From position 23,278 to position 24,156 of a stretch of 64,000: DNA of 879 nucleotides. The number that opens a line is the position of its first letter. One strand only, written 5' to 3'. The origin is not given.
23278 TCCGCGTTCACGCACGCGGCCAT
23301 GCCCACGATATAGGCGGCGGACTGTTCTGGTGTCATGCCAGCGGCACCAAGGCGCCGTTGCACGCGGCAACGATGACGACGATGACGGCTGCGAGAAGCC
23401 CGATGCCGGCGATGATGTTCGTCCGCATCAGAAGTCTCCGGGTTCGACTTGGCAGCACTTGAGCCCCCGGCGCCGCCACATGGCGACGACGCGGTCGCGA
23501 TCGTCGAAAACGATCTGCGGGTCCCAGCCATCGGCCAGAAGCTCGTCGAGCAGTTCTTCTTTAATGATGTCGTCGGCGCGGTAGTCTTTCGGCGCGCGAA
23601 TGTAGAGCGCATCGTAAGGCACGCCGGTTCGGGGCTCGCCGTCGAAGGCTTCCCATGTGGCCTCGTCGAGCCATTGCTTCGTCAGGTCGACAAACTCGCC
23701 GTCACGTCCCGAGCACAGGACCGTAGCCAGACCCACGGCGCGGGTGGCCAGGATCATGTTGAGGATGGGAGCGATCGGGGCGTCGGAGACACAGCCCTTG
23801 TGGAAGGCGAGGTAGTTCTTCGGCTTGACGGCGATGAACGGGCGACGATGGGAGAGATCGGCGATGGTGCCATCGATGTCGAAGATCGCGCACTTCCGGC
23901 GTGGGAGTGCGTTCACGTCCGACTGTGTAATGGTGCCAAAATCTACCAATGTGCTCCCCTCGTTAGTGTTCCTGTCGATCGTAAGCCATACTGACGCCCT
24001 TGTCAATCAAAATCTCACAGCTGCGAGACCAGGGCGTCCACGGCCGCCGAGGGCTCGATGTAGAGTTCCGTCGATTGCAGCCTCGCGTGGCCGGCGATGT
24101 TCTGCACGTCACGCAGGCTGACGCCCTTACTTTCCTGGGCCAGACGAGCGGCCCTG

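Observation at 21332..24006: T4 Pnkp/Rnl1-type RNA repair pathway encoded as three separate genes (kinase - ligase - [two micro-ORFs] - HAD phosphatase)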

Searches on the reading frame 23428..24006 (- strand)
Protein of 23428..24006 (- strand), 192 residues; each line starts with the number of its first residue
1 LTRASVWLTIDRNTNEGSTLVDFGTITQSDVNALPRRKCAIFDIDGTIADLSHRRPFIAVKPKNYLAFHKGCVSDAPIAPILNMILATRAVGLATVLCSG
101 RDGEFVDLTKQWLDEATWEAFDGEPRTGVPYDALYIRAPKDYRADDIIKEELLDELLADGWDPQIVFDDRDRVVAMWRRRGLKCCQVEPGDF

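Call 3: search_protein_families(library=pfam, proteins=[window:23428-24006:-], max_evalue=0.01)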
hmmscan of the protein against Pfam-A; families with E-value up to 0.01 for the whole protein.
window:23428-24006:- (192 aa): 1 family
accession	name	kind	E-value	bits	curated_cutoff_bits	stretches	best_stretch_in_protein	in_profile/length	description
PF25109.1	HAD_PNKP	-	1.5e-34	119.7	27.6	1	38-192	2-143/143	Polynucleotide kinase PNKP phosphatase domain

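Call 4: search_protein_families(library=phrogs, proteins=[window:23428-24006:-], max_evalue=0.01)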
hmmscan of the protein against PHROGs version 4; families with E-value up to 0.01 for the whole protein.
window:23428-24006:- (192 aa): 4 families
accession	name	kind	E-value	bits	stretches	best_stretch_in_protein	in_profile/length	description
phrog_505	-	other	1.4e-35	124.2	1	35-192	159-295/295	polynucleotide kinase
phrog_415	-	other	6e-33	115.4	1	30-190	14-167/218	polynucleotide kinase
phrog_36358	-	unknown function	0.0016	19.5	1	38-115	14-96/113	-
phrog_4889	-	other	0.0052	17.1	1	35-178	5-142/339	polynucleotide kinase/phosphorylase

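Call 8: search_solved_structures(query=window:23428-24006:-, max_evalue=1, show_alignments=3)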
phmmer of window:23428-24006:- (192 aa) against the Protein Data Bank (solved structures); distinct sequences matched with E-value up to 1: 5.
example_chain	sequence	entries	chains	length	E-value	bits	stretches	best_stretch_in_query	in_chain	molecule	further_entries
5uj0_A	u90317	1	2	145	4.1e-16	62.3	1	37-192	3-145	Polynucleotide kinase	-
1ltq_A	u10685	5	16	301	1.6e-15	60.4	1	36-192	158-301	POLYNUCLEOTIDE KINASE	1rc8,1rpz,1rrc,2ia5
4xrp_A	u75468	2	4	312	1.6e-13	53.9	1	33-192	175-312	Pnkp1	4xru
9waz_A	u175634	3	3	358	0.12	15.1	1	23-85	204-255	O-methyltransferase PoOMT1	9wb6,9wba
9kdp_A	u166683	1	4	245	0.22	14.2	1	93-132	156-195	Anthrone monooxygenase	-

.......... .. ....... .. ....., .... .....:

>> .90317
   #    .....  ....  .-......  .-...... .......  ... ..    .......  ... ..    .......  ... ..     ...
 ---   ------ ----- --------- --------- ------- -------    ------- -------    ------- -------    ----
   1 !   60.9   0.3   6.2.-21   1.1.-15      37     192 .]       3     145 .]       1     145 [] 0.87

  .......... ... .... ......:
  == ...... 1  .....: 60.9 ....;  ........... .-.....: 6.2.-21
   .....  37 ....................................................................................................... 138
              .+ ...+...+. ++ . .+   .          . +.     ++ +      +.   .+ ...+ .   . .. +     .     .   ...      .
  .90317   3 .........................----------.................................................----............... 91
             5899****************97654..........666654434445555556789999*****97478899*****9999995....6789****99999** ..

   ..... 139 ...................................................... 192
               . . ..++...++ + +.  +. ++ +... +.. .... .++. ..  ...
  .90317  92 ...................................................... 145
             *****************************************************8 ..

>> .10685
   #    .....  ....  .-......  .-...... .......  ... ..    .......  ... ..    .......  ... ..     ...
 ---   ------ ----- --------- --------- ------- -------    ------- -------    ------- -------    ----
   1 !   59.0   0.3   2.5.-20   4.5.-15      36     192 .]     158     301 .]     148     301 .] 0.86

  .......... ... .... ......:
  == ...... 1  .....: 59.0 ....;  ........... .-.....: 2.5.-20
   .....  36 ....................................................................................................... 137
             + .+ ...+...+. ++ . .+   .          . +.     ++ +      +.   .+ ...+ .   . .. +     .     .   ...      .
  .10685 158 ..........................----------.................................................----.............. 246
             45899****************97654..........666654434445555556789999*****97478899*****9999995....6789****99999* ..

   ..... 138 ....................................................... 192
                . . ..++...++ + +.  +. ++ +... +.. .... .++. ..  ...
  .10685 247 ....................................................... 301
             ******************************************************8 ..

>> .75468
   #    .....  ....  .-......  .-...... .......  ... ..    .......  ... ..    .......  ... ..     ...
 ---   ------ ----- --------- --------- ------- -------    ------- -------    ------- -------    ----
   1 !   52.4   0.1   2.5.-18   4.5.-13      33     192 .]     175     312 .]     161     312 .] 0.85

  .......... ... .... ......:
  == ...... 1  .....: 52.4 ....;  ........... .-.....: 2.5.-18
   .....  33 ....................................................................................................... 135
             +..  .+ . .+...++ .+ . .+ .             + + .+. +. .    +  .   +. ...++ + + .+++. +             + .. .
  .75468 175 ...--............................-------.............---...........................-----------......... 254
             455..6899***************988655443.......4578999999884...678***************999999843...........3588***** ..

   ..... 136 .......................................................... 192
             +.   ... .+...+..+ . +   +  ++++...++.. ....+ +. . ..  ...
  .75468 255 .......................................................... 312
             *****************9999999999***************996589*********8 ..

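Call 28: find_homologous_proteins(query=window:23428-23949:-, max_evalue=0.00001)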
Query window:23428-23949:- (173 aa): 144 proteins with E <= 0.00001 among 242 candidates; the best 120 are listed.
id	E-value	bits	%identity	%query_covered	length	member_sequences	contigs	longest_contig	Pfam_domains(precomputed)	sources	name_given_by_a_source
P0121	9.9e-115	398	100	100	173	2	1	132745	PF25109.2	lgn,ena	-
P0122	1.5e-61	225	69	90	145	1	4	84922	PF03767.21,PF00702.33,PF25109.2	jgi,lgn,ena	-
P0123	4.8e-58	214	66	90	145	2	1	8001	PF03767.21,PF00702.33,PF24694.2,PF25109.2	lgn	-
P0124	7.7e-46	174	54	90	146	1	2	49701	PF03767.21,PF24694.2,PF25109.2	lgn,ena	-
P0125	1.4e-44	170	55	89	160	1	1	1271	PF25109.2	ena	-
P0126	1.3e-42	164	53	88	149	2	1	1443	PF25109.2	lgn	-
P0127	1.3e-42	164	55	88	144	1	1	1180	PF03767.21,PF25109.2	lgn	-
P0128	1.5e-42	163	51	91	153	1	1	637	PF24694.2,PF25109.2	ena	-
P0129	1.9e-42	163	49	97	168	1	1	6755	PF25109.2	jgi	jgi:hydroxymethylpyrimidine pyrophosphatase-like HAD family hydrolase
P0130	9.4e-42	161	54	90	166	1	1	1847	PF03767.21,PF24694.2,PF25109.2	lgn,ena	-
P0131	1.4e-41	160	55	88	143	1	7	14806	PF25109.2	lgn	-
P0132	7.1e-41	158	50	92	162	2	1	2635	PF03767.21,PF25109.2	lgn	-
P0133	4.3e-40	155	52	90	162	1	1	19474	PF03767.21,PF25109.2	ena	-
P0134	4.7e-40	155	53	89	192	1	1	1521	PF03767.21,PF25109.2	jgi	jgi:hypothetical protein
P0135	8.8e-40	154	49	92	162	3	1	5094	PF03767.21,PF13344.13,PF25109.2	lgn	-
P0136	1.1e-39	154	51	88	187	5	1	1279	PF03767.21,PF25109.2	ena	-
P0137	1.4e-39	154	52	87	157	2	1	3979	PF03767.21,PF24694.2,PF25109.2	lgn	-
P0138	1.9e-39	153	53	88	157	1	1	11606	PF03767.21,PF25109.2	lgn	-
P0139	4.8e-39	152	52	88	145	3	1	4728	PF03767.21,PF25109.2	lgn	-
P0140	1.4e-38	150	53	88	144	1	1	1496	PF03767.21,PF25109.2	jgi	jgi:phosphoglycolate phosphatase-like HAD superfamily hydrolase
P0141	1.5e-38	150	52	88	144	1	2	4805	PF03767.21,PF24694.2,PF25109.2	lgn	-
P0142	1.8e-38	150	49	90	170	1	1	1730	PF25109.2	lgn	-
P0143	2.1e-38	150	53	88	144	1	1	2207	PF24694.2,PF25109.2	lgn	-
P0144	2.5e-38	150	51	88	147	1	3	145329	PF03767.21,PF25109.2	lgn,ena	-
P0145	6.8e-38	148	50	88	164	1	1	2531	PF03767.21,PF25109.2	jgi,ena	-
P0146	1.1e-37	147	45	97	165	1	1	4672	PF03767.21,PF25109.2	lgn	-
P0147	1.3e-37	147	51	88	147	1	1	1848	PF03767.21,PF24694.2,PF25109.2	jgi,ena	-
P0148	2.6e-37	146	50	88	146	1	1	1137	PF24694.2,PF25109.2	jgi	jgi:hypothetical protein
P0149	3.6e-37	146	51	88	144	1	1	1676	PF25109.2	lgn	-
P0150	4.1e-37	146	50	90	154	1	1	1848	PF25109.2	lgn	-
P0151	6.0e-37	145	46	89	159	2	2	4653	PF03767.21,PF25109.2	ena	-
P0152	4.7e-36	142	47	90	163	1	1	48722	PF03767.21,PF25109.2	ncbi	-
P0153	9.1e-36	141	49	88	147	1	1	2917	PF03767.21,PF25109.2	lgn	-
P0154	9.5e-36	141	50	88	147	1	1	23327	PF03767.21,PF25109.2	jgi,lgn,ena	jgi:hypothetical protein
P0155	2.2e-35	140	51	90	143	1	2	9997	PF03767.21,PF25109.2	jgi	jgi:phosphoglycolate phosphatase-like HAD superfamily hydrolase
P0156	2.4e-35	140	50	90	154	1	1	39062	PF24694.2,PF25109.2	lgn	-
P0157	2.8e-35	140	47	90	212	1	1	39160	PF25109.2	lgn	-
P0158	6.1e-35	138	50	87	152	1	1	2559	PF25109.2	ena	-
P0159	7.4e-35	138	47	89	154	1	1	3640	PF03767.21,PF25109.2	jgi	jgi:hypothetical protein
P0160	1.3e-34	137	47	88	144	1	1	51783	PF25109.2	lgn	-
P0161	3.5e-34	136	46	90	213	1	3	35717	PF25109.2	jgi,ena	-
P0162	8.2e-34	135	49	88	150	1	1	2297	PF03767.21,PF25109.2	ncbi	-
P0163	1.2e-33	134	48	88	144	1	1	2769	PF25109.2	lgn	-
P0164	1.7e-33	134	47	90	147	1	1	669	PF25109.2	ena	-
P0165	2.2e-33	133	48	88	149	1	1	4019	PF03767.21,PF25109.2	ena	-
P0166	4.0e-33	133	47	88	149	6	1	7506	PF03767.21,PF25109.2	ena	-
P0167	7.6e-33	132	47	88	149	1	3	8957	PF03767.21,PF25109.2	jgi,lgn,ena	jgi:phosphoglycolate phosphatase-like HAD superfamily hydrolase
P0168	1.1e-32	131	47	88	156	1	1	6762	PF25109.2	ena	-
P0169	3.1e-32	130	44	88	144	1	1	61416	PF03767.21,PF25109.2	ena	-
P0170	3.8e-32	129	47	88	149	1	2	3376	PF03767.21,PF25109.2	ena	-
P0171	4.6e-32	129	47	88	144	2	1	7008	PF25109.2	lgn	-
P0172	1.2e-31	128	46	92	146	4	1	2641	PF25109.2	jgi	jgi:phosphoglycolate phosphatase-like HAD superfamily hydrolase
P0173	2.2e-31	127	46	89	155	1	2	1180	PF25109.2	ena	-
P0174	4.7e-31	126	44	90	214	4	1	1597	PF25109.2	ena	-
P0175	8.5e-31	125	45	90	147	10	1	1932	PF03767.21,PF25109.2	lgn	-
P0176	1.2e-30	125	44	90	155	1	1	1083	PF03767.21,PF25109.2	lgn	-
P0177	2.2e-30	124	43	90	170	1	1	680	PF03767.21,PF25109.2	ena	-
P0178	2.3e-30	124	43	90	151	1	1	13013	PF25109.2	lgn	-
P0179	3.5e-30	123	46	88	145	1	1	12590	PF25109.2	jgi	jgi:hypothetical protein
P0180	4.4e-30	123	44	90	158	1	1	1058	PF03767.21,PF25109.2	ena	-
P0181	8.6e-30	122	46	88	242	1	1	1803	PF03767.21,PF25109.2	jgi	jgi:hypothetical protein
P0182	1.4e-29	121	41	87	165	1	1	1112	PF25109.2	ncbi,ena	-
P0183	1.7e-29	121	43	90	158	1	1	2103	PF03767.21,PF25109.2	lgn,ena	-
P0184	2.3e-29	120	44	90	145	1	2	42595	PF03767.21,PF24694.2,PF25109.2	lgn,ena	-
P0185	2.7e-29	120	44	89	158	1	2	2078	PF03767.21,PF25109.2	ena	-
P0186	2.8e-29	120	45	90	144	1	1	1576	PF03767.21,PF24694.2,PF25109.2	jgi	jgi:uncharacterized HAD superfamily protein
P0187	2.8e-29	120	42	94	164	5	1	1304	PF03767.21,PF25109.2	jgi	jgi:hypothetical protein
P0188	3.4e-29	120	44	89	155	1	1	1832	PF03767.21,PF25109.2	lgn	-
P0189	4.1e-29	120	44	87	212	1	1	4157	PF25109.2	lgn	-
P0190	4.4e-29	119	42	91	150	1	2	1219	PF03767.21,PF25109.2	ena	-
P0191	4.5e-29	119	45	88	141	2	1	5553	PF25109.2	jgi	-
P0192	9.6e-29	118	44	91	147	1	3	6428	PF03767.21,PF25109.2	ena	-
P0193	1.0e-28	118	45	90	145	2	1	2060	PF03767.21,PF25109.2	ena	-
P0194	1.3e-28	118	44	90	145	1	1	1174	PF03767.21,PF24694.2,PF25109.2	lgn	-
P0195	1.3e-28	118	43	90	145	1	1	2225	PF03767.21,PF25109.2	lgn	-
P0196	2.8e-28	117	44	90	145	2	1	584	PF03767.21,PF25109.2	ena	-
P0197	3.6e-28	116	44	90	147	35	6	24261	PF03767.21,PF25109.2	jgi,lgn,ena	-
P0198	3.7e-28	116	41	94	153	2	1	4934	PF25109.2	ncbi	-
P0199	1.0e-27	115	42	90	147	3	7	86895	PF03767.21,PF25109.2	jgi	jgi:uncharacterized HAD superfamily protein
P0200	1.0e-27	115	41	90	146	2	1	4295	PF03767.21,PF00702.33,PF25109.2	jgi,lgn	-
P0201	1.1e-27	115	41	88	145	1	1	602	PF03767.21,PF25109.2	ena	-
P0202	1.3e-27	115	46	90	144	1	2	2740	PF03767.21,PF24694.2,PF25109.2,PF09949.16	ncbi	-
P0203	1.4e-27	115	45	90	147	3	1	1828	PF03767.21,PF25109.2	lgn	-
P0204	1.8e-27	114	42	90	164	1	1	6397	PF25109.2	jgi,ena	-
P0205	4.0e-27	113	45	86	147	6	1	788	PF25109.2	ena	-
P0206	5.0e-27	113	41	89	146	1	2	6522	PF03767.21,PF24694.2,PF25109.2,PF09949.16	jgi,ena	jgi:phosphatidate phosphatase APP1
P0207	6.7e-27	112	44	90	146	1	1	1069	PF03767.21,PF24694.2,PF25109.2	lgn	-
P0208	8.2e-27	112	44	90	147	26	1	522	PF03767.21,PF25109.2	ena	-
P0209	1.2e-26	111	45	90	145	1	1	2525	PF03767.21,PF24694.2,PF25109.2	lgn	-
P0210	1.7e-26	111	42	89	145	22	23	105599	PF03767.21,PF25109.2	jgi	jgi:hypothetical protein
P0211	2.5e-26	110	44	89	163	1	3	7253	PF25109.2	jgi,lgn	jgi:phosphoglycolate phosphatase-like HAD superfamily hydrolase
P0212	3.0e-26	110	42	90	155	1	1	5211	PF25109.2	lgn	-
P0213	4.9e-26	109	43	89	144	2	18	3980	PF03767.21,PF24694.2,PF25109.2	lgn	-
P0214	6.9e-26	109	45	86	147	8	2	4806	PF03767.21,PF25109.2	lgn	-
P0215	9.1e-26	109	43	90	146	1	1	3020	PF03767.21,PF25109.2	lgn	-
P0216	1.3e-25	108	42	90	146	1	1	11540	PF03767.21,PF24694.2,PF25109.2,PF09949.16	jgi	jgi:phosphoglycolate phosphatase-like HAD superfamily hydrolase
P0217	2.5e-25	107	39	90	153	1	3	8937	PF03767.21,PF24694.2,PF25109.2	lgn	-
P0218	4.0e-25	106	44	90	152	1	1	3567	PF24694.2,PF25109.2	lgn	-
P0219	5.5e-25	106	44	88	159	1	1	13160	PF25109.2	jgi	jgi:hypothetical protein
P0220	1.5e-24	105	42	90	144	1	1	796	PF03767.21,PF24694.2,PF25109.2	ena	-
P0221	1.7e-24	104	43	94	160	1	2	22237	PF24694.2,PF25109.2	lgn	-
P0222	1.8e-24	104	41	90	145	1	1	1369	PF03767.21,PF24694.2,PF25109.2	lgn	-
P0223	1.8e-24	104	42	90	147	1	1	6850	PF03767.21,PF25109.2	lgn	-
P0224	3.2e-24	104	38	87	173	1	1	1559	PF03767.21,PF25109.2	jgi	-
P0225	4.4e-23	100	44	88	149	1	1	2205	PF00702.33,PF24694.2,PF25109.2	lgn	-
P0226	6.9e-23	99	43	90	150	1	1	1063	PF24694.2,PF25109.2,PF09949.16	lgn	-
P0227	2.4e-22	97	41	90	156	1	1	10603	PF25109.2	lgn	-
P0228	3.1e-22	97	40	88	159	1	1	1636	PF25109.2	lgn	-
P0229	4.2e-22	97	39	90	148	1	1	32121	PF25109.2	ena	-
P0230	6.4e-22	96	40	88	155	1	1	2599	PF25109.2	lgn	-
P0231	1.0e-21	95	38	90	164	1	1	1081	PF25109.2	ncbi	-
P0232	4.7e-21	93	40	90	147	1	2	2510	PF03767.21,PF24694.2,PF25109.2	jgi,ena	-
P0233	7.0e-21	93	36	88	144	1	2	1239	PF03767.21,PF24694.2,PF25109.2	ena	-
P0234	8.4e-21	92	43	89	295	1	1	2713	PF25109.2,PF13671.13,PF13238.13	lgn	-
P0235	1.0e-20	92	40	88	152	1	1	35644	PF24694.2,PF25109.2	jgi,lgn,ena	jgi:hypothetical protein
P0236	8.3e-20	89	40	90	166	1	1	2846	PF25109.2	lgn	-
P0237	9.2e-20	89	38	88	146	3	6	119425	PF03767.21,PF25109.2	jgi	jgi:phosphoglycolate phosphatase-like HAD superfamily hydrolase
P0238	2.0e-19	88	38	89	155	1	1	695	PF25109.2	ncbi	-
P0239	2.1e-19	88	36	98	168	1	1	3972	PF25109.2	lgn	-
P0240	5.9e-19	86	41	92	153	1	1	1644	PF25109.2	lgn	-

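Call 29: find_encoding_contigs(protein=P0122, flank=6000, max_places=2)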
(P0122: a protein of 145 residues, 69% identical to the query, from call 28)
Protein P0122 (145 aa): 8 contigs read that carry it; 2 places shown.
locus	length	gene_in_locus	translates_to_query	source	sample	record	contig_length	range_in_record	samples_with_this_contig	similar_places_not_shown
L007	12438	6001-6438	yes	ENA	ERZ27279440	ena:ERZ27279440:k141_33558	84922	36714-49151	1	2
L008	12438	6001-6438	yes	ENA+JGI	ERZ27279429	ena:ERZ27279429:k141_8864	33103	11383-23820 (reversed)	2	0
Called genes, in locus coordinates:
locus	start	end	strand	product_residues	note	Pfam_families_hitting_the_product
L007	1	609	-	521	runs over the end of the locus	PF26926:Phage_T4_rIIB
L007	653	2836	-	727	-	-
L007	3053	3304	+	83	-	-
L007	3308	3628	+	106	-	-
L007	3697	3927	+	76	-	-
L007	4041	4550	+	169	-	-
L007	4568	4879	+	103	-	-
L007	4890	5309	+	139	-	-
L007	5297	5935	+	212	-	PF00589:Phage_integrase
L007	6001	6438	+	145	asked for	PF00702:Hydrolase (faint), PF03767:Acid_phosphat_B (weak), PF25109:HAD_PNKP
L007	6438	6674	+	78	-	-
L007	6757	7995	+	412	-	PF09511:RNA_lig_T4_1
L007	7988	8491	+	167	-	PF13671:AAA_33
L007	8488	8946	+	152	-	-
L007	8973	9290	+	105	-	-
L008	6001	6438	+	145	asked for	PF00702:Hydrolase (faint), PF03767:Acid_phosphat_B (weak), PF25109:HAD_PNKP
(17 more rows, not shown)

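Call 30: find_encoding_contigs(protein=P0144, flank=6000, max_places=2)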
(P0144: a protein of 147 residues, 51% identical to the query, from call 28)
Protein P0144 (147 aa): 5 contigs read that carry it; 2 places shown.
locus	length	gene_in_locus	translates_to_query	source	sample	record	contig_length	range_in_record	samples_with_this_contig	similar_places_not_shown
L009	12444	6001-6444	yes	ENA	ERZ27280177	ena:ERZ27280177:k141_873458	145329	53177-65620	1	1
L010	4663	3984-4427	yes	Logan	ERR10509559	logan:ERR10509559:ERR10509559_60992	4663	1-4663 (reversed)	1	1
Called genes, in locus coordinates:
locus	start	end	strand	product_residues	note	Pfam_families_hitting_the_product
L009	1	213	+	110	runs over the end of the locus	-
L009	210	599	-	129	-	PF00383:dCMP_cyt_deam_1, PF14437:MafB19-deam (weak)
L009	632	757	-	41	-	-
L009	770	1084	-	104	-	-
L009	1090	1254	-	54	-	-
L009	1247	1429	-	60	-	PF23876:DUF7230 (weak)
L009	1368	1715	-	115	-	-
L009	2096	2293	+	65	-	-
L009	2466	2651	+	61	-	-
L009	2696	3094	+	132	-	-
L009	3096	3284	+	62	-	-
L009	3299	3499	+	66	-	-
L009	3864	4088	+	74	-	-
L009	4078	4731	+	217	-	-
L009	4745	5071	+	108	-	-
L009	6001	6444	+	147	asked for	PF03767:Acid_phosphat_B (weak), PF25109:HAD_PNKP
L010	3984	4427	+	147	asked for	PF03767:Acid_phosphat_B (weak), PF25109:HAD_PNKP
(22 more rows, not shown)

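Call 31: find_encoding_contigs(protein=P0210, flank=6000, max_places=2)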
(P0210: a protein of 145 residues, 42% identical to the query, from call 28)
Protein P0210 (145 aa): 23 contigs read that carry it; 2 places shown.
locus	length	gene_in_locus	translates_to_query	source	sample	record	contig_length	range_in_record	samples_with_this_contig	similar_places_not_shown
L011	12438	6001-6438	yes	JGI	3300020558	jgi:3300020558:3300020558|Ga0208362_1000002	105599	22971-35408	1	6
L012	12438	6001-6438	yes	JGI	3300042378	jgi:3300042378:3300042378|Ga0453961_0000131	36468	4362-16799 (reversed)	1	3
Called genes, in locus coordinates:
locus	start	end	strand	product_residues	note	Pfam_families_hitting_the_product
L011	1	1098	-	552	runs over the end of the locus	PF02771:Acyl-CoA_dh_N, PF02770:Acyl-CoA_dh_M, PF00441:Acyl-CoA_dh_1, PF22924:ACOX_C_alpha1 (weak), PF12806:Acyl-CoA_dh_C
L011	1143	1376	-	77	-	-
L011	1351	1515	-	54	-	-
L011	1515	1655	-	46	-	-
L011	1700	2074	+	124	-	-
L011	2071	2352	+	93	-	PF23793:LysC (weak)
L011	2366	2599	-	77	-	-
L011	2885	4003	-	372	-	PF01068:DNA_ligase_A_M, PF14743:DNA_ligase_OB_2 (weak)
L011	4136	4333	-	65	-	-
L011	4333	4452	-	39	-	-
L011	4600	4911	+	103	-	-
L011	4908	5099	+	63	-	-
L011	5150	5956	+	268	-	PF13191:AAA_16 (faint)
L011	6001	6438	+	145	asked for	PF03767:Acid_phosphat_B, PF25109:HAD_PNKP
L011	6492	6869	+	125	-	-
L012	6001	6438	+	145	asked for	PF03767:Acid_phosphat_B, PF25109:HAD_PNKP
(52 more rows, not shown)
